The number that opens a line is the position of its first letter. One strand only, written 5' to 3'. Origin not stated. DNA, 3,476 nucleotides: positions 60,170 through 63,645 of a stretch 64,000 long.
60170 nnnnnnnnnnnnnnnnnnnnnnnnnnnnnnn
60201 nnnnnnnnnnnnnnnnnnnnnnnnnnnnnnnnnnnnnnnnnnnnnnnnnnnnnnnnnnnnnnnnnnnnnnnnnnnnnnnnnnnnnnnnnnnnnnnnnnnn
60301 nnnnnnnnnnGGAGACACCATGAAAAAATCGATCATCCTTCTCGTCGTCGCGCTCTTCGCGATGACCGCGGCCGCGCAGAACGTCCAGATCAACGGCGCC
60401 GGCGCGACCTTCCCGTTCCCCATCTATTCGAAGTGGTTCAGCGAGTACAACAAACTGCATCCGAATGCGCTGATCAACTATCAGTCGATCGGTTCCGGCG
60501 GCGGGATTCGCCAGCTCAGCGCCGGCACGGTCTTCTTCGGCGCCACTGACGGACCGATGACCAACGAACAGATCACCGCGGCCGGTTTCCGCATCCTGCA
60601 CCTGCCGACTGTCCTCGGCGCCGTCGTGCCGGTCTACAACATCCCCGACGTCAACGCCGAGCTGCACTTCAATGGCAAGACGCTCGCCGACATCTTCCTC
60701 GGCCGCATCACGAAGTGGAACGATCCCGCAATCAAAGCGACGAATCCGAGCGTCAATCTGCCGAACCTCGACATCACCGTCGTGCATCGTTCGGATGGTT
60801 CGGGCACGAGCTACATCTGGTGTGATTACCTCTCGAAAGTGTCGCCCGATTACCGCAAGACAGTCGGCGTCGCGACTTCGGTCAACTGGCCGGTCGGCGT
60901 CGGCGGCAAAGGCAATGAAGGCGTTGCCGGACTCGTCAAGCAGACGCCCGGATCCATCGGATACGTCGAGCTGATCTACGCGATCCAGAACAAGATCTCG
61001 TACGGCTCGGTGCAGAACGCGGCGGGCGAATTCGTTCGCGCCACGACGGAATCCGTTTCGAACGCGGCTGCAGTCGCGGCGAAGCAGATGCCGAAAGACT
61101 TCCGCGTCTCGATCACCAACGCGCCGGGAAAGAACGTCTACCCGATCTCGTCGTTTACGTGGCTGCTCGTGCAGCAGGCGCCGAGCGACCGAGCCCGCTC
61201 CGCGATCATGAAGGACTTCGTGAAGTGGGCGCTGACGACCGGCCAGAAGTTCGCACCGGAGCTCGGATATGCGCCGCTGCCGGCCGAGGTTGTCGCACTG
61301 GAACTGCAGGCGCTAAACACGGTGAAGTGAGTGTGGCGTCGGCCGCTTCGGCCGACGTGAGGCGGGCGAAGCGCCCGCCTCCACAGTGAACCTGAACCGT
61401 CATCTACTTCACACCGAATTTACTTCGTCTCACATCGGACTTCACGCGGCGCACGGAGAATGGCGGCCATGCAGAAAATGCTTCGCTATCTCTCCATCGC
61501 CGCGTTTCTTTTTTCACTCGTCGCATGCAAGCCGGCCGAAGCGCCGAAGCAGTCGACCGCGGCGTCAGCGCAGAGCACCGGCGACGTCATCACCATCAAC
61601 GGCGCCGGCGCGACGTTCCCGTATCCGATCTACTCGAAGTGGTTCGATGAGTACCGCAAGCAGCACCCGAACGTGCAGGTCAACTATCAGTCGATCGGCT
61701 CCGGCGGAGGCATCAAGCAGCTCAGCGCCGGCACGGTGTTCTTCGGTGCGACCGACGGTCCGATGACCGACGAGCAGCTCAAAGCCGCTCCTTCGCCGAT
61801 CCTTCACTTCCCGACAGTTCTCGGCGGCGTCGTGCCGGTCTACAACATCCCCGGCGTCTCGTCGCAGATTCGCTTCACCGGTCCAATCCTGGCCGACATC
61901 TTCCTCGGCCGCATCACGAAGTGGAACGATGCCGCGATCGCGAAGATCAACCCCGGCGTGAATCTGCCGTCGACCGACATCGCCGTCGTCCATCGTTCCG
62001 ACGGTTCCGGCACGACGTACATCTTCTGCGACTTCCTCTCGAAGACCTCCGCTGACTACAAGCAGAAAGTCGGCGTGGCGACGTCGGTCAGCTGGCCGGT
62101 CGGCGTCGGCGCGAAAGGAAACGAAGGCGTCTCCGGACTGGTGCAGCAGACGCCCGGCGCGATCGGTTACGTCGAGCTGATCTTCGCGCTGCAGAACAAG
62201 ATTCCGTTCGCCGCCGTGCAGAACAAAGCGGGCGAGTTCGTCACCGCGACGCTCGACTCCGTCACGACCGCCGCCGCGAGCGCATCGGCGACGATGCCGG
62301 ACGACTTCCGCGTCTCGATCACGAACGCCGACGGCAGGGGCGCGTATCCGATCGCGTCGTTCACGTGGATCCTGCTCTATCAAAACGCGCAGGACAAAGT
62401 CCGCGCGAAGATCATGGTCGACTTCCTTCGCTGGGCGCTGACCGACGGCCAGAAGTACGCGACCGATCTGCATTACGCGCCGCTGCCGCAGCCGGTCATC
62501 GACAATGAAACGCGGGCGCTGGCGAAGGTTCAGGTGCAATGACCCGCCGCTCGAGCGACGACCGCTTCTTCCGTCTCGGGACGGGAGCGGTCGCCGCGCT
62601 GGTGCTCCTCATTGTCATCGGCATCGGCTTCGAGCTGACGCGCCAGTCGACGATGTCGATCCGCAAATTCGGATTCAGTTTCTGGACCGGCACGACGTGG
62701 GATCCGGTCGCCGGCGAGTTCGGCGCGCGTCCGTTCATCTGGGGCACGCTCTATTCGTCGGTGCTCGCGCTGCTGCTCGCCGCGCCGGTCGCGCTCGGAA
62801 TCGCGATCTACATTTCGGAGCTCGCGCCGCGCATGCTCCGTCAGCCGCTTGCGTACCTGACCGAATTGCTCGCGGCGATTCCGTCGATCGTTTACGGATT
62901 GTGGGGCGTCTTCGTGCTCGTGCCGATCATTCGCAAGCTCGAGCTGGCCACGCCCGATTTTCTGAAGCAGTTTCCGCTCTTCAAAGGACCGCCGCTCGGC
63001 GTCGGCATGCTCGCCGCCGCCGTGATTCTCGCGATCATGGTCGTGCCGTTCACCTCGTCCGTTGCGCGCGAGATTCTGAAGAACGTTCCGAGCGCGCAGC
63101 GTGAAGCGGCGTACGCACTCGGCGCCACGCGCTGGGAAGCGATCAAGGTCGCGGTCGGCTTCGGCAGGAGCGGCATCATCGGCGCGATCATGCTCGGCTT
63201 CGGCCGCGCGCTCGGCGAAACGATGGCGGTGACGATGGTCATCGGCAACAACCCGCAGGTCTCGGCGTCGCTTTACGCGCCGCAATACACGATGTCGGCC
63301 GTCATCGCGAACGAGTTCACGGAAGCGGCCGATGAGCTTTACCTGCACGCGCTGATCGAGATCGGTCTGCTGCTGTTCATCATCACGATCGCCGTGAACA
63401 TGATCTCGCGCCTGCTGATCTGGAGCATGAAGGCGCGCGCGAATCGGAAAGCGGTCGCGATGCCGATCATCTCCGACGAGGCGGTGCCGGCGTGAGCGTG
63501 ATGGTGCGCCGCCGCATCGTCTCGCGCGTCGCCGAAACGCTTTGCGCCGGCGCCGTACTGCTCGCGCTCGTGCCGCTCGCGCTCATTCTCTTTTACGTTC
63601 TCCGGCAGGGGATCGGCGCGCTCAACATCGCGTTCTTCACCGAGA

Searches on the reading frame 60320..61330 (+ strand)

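Call 83: search_protein_families(library=pfam, proteins=[window:60320-61330:+], max_evalue=0.0001)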
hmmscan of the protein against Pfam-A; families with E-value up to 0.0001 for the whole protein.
window:60320-61330:+ (336 aa): 2 families
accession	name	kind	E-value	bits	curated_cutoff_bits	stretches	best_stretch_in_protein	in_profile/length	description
PF12849.12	PBP_like_2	-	1.6e-38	133.5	27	1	17-305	4-264/267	PBP superfamily domain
PF01547.30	SBP_bac_1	-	1.4e-18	68.4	26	1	37-310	11-306/307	Bacterial extracellular solute-binding protein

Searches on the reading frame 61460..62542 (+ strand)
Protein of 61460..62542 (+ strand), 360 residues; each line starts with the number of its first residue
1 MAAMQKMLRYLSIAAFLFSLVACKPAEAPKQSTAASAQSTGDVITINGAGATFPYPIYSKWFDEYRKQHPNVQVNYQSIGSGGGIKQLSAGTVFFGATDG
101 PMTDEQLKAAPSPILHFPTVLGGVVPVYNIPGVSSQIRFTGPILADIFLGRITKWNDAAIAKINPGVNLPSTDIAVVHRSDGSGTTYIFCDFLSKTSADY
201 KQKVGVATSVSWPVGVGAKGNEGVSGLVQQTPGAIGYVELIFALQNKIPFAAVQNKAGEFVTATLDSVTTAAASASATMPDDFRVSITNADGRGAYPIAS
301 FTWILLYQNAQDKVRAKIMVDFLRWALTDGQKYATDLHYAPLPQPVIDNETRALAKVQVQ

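Call 83: search_protein_families(library=pfam, proteins=[window:61460-62542:+], max_evalue=0.0001)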
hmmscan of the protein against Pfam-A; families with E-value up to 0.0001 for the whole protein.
window:61460-62542:+ (360 aa): 3 families
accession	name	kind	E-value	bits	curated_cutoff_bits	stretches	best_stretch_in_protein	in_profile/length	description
PF12849.12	PBP_like_2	-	4.6e-40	138.5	27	1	36-329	2-266/267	PBP superfamily domain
PF01547.30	SBP_bac_1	-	2e-18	67.8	26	1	54-332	11-306/307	Bacterial extracellular solute-binding protein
PF12727.12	PBP_like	-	2.3e-06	27.3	27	1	63-207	2-127/193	PBP superfamily domain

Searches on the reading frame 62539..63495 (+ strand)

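Call 83: search_protein_families(library=pfam, proteins=[window:62539-63495:+], max_evalue=0.0001)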
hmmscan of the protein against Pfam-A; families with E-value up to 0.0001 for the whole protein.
window:62539-63495:+ (318 aa): 1 family
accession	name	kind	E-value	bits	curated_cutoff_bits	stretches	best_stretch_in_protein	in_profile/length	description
PF00528.27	BPD_transp_1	-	6.3e-13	49.3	26.4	1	88-291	4-172/184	Binding-protein-dependent transport system inner membrane component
